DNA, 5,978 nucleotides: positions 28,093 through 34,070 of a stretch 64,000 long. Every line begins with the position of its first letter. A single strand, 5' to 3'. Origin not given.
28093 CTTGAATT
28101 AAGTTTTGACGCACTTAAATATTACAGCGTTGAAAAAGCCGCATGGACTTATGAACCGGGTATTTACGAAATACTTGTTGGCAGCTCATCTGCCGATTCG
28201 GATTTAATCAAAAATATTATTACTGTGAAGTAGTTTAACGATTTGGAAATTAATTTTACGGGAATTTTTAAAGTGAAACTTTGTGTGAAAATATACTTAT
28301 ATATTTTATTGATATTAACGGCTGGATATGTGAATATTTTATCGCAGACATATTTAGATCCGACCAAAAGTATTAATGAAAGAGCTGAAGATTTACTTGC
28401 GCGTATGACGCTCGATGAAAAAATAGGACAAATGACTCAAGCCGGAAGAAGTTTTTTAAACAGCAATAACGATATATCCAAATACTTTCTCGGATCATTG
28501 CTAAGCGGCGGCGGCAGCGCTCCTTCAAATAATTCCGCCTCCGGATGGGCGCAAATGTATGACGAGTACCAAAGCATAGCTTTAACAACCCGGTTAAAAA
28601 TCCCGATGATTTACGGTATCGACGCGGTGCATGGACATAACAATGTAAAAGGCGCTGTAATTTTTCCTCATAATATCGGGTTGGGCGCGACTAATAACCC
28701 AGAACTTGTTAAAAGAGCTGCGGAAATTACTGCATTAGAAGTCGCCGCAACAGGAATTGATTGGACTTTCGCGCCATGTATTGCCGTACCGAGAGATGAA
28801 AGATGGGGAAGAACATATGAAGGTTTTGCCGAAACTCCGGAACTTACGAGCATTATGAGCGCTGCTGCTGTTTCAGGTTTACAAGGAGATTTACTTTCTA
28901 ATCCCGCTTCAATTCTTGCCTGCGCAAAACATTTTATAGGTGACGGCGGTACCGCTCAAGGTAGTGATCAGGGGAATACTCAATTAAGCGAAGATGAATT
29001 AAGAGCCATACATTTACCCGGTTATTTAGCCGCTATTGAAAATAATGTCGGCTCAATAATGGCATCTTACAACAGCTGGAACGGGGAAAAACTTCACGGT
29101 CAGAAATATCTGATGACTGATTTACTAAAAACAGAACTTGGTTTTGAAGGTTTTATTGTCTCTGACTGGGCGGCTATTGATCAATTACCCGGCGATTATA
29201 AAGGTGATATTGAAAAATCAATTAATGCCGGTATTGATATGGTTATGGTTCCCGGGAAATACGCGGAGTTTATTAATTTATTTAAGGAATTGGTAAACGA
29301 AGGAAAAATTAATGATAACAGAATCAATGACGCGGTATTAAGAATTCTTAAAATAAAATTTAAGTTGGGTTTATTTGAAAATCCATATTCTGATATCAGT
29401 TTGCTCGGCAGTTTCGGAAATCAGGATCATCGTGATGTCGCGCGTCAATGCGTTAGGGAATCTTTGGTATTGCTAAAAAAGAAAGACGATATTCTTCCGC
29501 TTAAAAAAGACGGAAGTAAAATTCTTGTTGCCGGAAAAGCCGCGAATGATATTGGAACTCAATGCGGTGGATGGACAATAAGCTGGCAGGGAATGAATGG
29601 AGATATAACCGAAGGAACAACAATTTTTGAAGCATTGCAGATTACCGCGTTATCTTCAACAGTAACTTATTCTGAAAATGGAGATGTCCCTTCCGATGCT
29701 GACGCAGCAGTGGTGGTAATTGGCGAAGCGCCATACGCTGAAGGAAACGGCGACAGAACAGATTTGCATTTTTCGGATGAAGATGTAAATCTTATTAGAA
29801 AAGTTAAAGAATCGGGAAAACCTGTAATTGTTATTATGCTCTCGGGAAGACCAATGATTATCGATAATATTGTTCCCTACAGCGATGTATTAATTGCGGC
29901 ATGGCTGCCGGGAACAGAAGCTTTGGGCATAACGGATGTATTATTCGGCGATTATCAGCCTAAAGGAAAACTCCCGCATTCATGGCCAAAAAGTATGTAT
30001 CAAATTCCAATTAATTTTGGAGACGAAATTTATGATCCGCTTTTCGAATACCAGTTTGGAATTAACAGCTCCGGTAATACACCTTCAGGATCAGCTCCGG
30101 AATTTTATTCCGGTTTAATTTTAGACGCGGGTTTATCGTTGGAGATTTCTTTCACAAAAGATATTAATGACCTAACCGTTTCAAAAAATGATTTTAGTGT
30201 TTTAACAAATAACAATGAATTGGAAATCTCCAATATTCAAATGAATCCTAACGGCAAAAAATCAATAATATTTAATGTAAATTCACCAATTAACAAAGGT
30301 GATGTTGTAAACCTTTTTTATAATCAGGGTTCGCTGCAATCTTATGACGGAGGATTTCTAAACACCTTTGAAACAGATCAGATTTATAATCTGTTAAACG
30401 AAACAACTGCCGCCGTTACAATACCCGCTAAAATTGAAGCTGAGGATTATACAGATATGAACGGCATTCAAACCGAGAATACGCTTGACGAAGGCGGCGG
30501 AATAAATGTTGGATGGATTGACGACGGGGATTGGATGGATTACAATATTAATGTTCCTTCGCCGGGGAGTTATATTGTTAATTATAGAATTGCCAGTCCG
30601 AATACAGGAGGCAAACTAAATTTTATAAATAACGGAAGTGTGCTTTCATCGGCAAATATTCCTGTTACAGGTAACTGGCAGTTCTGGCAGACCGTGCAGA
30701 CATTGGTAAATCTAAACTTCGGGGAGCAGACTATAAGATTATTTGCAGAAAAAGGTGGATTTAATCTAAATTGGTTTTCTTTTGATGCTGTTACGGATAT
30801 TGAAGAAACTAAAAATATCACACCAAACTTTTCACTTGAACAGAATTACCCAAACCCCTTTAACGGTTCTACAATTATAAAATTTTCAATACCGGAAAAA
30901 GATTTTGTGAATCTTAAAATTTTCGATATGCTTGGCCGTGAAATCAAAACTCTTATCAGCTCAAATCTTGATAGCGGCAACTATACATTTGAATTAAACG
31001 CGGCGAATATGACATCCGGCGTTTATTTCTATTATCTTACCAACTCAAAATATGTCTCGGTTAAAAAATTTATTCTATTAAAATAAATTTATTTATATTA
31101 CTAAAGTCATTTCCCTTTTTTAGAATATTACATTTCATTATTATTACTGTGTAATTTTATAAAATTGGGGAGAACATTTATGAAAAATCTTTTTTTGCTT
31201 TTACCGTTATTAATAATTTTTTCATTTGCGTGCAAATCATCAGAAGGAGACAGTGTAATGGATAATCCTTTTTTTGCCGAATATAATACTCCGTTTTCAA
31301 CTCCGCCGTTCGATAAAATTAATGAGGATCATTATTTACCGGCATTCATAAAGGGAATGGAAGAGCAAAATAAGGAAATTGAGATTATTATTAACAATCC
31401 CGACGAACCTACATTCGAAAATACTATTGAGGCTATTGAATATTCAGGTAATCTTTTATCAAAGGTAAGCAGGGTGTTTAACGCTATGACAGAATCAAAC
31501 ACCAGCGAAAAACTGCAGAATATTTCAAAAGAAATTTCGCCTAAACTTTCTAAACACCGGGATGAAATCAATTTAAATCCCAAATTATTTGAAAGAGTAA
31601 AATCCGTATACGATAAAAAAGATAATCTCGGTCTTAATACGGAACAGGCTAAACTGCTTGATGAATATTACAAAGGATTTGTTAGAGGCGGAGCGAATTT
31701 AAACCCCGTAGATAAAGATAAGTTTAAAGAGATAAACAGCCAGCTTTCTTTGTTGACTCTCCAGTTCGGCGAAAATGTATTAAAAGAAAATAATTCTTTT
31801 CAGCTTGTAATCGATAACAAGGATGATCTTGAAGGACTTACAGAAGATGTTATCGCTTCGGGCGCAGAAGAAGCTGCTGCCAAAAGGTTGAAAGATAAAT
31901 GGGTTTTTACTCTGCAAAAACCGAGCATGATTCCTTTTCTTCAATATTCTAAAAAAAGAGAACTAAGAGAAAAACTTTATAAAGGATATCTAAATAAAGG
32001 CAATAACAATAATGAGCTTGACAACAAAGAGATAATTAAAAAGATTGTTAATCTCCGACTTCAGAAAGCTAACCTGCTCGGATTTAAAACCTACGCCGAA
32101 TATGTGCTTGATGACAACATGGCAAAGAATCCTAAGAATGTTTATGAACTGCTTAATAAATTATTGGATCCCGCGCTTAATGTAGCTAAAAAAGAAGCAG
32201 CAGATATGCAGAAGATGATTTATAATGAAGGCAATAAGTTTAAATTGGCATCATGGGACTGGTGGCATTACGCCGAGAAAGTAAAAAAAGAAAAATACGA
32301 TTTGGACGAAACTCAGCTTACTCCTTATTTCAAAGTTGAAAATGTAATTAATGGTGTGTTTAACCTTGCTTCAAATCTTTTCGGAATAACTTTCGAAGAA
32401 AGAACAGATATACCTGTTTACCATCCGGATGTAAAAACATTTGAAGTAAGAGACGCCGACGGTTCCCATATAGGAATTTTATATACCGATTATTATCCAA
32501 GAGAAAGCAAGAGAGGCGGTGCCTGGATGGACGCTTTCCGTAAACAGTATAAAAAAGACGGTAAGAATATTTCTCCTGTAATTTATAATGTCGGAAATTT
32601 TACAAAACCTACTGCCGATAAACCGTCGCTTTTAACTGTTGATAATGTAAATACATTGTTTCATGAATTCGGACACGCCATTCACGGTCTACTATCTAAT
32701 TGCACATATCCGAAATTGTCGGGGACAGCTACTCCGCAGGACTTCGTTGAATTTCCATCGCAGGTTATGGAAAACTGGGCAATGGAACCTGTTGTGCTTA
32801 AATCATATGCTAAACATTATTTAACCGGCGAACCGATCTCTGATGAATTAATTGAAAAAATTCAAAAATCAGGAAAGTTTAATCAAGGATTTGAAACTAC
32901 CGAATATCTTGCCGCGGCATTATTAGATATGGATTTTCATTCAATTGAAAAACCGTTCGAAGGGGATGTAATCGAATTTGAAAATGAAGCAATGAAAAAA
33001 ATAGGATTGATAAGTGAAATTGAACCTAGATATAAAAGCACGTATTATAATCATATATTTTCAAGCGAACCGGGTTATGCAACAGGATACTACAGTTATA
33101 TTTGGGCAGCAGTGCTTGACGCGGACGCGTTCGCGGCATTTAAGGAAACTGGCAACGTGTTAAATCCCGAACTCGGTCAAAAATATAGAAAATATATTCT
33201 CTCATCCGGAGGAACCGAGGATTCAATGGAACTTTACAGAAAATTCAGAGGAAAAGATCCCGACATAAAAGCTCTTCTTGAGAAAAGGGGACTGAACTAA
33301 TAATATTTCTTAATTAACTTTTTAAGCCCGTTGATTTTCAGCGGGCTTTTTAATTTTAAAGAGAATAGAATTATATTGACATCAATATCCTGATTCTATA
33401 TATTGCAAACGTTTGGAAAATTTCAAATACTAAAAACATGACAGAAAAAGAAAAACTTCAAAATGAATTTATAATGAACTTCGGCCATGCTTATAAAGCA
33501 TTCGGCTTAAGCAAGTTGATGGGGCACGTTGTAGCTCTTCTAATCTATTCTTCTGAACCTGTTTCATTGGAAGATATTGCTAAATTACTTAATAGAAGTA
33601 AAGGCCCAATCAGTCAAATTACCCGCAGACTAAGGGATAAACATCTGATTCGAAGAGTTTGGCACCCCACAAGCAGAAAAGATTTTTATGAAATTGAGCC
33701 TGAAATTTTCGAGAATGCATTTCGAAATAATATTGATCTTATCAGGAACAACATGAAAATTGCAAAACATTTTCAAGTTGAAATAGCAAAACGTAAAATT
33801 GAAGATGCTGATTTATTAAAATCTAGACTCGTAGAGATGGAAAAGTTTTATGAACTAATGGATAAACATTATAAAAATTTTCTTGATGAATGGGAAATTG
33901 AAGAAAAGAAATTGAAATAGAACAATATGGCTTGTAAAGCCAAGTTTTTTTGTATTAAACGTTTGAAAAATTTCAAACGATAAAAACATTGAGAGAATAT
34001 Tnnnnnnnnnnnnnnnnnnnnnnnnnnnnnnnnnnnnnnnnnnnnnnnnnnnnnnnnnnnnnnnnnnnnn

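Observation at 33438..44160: Uncharacterised acyl-chain operon: FabG, two aberrant KASIII-like proteins, an AMP-ligase, an SSF transporter, a lipoprotein, an outer-membrane barrel, an alpha/beta hydrolase and a thiolase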

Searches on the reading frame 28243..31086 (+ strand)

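Call 27: search_protein_families(library=pfam, proteins=[window:28243-31086:+], max_evalue=0.001)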
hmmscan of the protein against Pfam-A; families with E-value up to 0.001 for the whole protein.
window:28243-31086:+ (947 aa): 6 families
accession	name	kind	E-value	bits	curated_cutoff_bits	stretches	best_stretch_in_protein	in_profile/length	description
PF00933.27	Glyco_hydro_3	-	1.2e-76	258.7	27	1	56-370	1-315/316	Glycosyl hydrolase family 3 N terminal domain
PF01915.27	Glyco_hydro_3_C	-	1.7e-40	139.5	31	1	408-607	1-196/200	Glycosyl hydrolase family 3 C-terminal domain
PF03422.21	CBM_6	-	2.1e-28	99.6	28.9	1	732-848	1-124/125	Carbohydrate binding module (family 6)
PF18099.7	CBM_35_2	-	3.4e-14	53.3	23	1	742-846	5-111/112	Carbohydrate binding module (family 35)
PF18962.6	Por_Secre_tail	-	5.9e-11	43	27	1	869-944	2-74/75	Secretion system C-terminal sorting domain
PF16990.11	CBM_35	-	1.6e-07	32.1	28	1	731-844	3-115/121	Carbohydrate binding module (family 35)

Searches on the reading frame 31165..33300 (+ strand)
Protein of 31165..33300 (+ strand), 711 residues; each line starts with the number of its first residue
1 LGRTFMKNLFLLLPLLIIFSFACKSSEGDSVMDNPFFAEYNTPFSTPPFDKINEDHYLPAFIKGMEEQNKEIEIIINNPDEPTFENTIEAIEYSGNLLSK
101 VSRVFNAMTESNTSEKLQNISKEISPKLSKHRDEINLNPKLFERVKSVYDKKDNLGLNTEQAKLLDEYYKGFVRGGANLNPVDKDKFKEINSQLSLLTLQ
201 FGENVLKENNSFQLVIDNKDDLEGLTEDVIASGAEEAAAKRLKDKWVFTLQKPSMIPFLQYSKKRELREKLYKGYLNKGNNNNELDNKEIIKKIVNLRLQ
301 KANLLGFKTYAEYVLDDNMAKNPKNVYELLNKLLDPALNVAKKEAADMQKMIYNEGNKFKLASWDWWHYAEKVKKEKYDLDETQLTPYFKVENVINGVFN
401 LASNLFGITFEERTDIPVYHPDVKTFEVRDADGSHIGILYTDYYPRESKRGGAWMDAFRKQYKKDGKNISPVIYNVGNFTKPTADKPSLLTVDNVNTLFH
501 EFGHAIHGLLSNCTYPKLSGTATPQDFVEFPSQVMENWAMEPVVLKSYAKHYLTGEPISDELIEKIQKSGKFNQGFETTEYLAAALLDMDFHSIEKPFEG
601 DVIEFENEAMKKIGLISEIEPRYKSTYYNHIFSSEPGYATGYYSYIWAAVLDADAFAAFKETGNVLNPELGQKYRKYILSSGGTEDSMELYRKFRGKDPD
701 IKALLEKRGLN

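Call 27: search_protein_families(library=pfam, proteins=[window:31165-33300:+], max_evalue=0.001)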
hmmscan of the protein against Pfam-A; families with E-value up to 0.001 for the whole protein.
window:31165-33300:+ (711 aa): 1 family
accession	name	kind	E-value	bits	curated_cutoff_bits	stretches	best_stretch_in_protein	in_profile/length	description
PF01432.26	Peptidase_M3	-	6.5e-142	474.5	27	1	258-709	1-456/457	Peptidase family M3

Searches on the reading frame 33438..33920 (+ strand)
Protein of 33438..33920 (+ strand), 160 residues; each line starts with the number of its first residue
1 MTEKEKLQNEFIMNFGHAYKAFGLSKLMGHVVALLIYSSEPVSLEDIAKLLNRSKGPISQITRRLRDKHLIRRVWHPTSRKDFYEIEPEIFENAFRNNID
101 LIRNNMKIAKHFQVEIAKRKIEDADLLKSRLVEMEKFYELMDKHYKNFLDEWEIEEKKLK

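Call 4: search_protein_families(library=pfam, proteins=[window:33438-33920:+], max_evalue=0.01)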
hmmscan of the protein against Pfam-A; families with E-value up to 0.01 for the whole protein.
window:33438-33920:+ (160 aa): 6 families
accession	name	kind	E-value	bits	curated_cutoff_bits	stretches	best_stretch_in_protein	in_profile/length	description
PF01047.28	MarR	-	1.5e-06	28.4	24.6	1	35-81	11-57/59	MarR family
PF13463.12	HTH_27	-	3.6e-06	27.6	22.2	1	36-81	12-58/68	Winged helix DNA-binding domain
PF12802.13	MarR_2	-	0.0024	18.4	27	1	34-79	12-58/61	MarR family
PF13412.12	HTH_24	-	0.0038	17.2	21.9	1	42-72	18-48/48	Winged helix-turn-helix DNA-binding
PF04545.22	Sigma70_r4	-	0.0041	17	24.1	1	37-64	17-43/50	Sigma-70, region 4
PF01978.25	TrmB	-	0.0045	17.2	25.6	1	23-75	5-56/68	Sugar-specific transcriptional regulator TrmB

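Call 5: search_protein_families(library=ncbifam, proteins=[window:33438-33920:+], max_evalue=0.01)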
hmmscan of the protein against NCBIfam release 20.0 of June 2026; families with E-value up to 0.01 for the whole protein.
window:33438-33920:+ (160 aa): 5 families
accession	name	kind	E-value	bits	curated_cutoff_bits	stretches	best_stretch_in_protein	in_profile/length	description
NF047500.1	choline_R_CudC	equivalog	5.1e-10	39.4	218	1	5-142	5-144/171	choline uptake/conversion transcriptional regulator CudC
NF053606.1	Sta1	subfamily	0.0012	18.9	80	1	22-80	16-73/100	Sta1 family transcriptional regulator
NF040939.2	trans_reg_lrs14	equivalog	0.0013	18.8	90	1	22-76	17-71/103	Lrs14 family HTH-type transcriptional regulator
NF053755.1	MsvR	equivalog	0.0036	17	220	1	38-96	23-82/236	transcriptional factor MsvR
NF041016.1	trans_reg_ArnR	equivalog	0.0042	16.5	400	1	32-125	27-114/269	HTH-type transcriptional activator ArnR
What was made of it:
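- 33438..33920 (+): REG: MarR/GbsR(CudC)-like winged-helix regulator, 160 aa. NCBIfam CudC-like 5e-10 over the full length, but far below its cutoff (calls 4, 5).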
